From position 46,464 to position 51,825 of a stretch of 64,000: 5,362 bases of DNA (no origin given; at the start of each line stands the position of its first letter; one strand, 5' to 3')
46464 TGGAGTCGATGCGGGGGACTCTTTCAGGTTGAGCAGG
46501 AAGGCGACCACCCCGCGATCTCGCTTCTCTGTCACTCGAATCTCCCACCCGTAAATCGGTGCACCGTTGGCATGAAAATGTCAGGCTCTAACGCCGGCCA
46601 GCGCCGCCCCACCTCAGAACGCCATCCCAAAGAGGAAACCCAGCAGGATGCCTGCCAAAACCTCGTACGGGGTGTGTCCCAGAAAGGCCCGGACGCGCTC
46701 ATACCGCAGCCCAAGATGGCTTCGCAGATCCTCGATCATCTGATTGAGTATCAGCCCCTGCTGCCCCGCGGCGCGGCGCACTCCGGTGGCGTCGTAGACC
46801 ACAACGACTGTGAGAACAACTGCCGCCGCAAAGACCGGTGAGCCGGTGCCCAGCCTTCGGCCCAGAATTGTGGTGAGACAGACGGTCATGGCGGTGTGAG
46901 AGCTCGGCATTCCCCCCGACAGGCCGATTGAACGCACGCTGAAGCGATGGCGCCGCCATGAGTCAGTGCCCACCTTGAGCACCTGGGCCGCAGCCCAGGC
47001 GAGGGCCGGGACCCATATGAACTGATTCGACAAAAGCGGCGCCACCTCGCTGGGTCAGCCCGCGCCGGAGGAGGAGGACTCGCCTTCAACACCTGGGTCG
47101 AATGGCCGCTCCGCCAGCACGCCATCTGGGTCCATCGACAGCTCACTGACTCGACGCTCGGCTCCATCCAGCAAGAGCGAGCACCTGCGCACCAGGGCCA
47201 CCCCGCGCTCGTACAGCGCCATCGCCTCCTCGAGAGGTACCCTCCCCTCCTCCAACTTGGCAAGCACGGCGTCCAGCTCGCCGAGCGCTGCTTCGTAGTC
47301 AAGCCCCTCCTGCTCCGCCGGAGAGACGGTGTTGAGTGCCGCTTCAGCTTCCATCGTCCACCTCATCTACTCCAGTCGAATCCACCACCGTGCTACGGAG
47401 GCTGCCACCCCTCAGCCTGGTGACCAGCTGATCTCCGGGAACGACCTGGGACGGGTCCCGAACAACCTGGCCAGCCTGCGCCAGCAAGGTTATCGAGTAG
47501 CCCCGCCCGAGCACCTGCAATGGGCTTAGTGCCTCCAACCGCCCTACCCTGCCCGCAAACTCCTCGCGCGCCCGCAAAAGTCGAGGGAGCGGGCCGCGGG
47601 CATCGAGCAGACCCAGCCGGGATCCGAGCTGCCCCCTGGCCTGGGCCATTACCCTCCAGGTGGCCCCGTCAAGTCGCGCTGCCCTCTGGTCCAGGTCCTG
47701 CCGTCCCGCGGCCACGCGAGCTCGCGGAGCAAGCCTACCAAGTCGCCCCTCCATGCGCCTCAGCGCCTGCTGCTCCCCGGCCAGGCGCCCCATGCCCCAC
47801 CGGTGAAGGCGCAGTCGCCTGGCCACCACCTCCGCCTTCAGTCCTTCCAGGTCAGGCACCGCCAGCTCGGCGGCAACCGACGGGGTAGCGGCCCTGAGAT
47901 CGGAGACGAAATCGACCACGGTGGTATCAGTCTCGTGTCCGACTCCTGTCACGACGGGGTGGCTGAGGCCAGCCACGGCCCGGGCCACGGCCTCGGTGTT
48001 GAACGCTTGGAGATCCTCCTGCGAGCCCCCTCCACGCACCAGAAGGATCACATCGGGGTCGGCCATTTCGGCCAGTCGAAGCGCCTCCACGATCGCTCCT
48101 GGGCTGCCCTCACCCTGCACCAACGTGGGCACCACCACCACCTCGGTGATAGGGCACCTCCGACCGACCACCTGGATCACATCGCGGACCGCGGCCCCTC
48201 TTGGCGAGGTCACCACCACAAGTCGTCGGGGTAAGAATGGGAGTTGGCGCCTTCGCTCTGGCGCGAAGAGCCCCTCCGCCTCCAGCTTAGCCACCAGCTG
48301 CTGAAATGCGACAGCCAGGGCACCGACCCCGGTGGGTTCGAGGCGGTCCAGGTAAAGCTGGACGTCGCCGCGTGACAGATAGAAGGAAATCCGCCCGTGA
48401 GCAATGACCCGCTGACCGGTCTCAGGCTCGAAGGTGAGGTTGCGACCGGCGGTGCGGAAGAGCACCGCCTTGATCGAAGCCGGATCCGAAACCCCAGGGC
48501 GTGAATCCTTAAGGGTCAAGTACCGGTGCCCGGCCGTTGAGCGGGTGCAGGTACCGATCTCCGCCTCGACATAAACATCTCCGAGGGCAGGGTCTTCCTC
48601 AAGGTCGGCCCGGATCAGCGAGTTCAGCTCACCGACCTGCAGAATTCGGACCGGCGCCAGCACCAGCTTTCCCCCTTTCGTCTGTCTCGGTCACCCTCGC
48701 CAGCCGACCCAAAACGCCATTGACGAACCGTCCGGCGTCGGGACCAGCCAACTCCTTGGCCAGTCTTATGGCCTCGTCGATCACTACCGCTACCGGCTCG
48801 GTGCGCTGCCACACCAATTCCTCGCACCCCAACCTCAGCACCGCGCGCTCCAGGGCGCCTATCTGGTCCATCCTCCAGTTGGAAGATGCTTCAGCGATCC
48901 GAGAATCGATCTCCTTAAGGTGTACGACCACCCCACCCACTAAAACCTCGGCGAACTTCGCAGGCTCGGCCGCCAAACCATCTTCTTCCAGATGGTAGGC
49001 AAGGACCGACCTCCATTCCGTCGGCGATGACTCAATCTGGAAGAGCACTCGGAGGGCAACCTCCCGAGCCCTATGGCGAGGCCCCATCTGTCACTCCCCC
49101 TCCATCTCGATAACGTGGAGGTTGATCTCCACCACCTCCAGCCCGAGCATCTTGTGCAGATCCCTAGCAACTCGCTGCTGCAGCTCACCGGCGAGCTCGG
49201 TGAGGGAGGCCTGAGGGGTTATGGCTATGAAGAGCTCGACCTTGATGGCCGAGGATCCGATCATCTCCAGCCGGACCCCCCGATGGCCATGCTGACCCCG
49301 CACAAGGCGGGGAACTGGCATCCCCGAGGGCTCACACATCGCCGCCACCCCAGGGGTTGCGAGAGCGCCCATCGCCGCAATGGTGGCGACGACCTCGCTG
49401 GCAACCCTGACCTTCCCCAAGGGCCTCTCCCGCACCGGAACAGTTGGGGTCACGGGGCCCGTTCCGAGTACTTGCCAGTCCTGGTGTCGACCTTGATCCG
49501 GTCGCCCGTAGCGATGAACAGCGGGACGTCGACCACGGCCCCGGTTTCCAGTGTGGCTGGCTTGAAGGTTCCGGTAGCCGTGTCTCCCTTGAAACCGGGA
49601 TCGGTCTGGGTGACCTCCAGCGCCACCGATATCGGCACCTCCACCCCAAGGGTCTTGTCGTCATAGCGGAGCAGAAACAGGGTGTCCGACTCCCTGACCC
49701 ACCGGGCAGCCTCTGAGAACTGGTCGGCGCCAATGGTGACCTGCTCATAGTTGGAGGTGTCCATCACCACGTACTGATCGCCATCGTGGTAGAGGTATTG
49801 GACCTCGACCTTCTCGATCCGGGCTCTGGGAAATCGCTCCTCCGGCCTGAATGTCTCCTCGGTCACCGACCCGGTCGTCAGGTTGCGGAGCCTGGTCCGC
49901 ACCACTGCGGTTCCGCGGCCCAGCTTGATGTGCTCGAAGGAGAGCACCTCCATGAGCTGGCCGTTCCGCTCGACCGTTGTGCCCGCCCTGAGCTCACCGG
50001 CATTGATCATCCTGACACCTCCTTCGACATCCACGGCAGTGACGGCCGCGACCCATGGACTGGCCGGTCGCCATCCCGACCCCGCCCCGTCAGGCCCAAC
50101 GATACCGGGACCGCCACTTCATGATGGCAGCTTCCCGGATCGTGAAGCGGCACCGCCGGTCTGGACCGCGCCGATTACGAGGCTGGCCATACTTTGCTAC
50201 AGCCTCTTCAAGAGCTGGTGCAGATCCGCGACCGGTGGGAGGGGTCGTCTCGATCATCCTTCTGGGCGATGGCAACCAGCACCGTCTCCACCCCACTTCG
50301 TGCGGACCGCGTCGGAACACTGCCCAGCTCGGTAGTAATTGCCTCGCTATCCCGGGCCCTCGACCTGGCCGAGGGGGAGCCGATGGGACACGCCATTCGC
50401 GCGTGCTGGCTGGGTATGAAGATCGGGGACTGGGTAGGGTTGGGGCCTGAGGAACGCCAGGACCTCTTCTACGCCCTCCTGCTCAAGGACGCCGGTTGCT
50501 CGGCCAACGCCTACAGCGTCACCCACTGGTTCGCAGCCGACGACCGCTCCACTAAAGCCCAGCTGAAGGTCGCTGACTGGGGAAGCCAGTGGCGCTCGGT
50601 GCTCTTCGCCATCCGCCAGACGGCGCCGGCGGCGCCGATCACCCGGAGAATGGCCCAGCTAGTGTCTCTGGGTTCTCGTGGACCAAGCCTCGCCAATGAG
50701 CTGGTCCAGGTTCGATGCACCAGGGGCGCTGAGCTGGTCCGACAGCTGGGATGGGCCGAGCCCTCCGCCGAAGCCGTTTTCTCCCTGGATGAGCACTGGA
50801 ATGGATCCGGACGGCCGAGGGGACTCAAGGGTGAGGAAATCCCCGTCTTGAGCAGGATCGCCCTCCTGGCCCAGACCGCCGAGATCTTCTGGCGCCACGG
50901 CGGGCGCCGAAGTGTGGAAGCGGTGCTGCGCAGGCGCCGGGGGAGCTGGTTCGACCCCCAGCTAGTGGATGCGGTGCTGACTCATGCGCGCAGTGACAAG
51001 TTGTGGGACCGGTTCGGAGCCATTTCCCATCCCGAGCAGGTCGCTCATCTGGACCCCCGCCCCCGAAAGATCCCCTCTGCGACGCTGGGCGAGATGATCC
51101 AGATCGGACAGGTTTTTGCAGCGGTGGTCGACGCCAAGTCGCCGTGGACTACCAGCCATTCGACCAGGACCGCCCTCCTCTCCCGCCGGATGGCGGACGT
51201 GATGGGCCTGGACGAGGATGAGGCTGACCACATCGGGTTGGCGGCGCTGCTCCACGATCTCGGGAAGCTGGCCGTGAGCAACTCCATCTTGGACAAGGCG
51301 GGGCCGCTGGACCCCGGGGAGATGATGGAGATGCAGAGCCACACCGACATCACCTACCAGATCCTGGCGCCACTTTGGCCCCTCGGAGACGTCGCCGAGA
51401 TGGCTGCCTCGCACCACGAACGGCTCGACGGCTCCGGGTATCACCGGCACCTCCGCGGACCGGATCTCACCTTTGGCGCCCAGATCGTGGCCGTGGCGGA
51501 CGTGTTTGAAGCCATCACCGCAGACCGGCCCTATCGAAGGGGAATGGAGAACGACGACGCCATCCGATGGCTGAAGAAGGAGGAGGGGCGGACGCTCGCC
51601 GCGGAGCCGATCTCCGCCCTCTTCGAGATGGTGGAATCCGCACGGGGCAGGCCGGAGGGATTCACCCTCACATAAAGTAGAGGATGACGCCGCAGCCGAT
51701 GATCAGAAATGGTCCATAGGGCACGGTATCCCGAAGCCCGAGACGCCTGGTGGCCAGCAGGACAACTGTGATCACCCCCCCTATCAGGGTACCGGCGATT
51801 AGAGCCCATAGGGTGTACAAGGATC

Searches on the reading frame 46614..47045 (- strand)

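Call 80: search_protein_families(library=pfam, proteins=[window:46614-47045:-], max_evalue=0.0001)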
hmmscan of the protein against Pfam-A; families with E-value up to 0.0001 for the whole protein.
window:46614-47045:- (143 aa): 1 family
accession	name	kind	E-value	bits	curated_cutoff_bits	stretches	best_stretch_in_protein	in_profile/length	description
PF02681.20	DUF212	-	8.2e-40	136.4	26.5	1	6-138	2-125/126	Divergent PAP2 family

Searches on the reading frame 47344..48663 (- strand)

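Call 60: search_protein_families(library=pfam, proteins=[window:47344-48663:-], max_evalue=0.00001)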
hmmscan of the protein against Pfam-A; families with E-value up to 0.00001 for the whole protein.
window:47344-48663:- (439 aa): 2 families
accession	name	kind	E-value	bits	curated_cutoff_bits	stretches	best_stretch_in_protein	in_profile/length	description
PF02601.20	Exonuc_VII_L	-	1.2e-81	275.1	35.9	1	132-424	1-314/315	Exonuclease VII, large subunit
PF13742.12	tRNA_anti_2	-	6.6e-22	78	27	1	8-108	1-94/95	OB-fold nucleic acid binding domain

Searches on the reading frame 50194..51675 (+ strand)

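Call 60: search_protein_families(library=pfam, proteins=[window:50194-51675:+], max_evalue=0.00001)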
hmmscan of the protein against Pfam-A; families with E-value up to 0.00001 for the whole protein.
window:50194-51675:+ (493 aa): 3 families
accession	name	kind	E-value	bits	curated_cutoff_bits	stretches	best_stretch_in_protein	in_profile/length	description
PF13487.12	HD_5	-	8.8e-44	149.7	27.2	2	307-465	2-163/170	HD domain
PF01966.28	HD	-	2.4e-19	70.1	22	1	321-440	3-115/116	HD domain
PF08668.18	HDOD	-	4.5e-06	26.7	22.9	0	311-368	89-142/196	HDOD domain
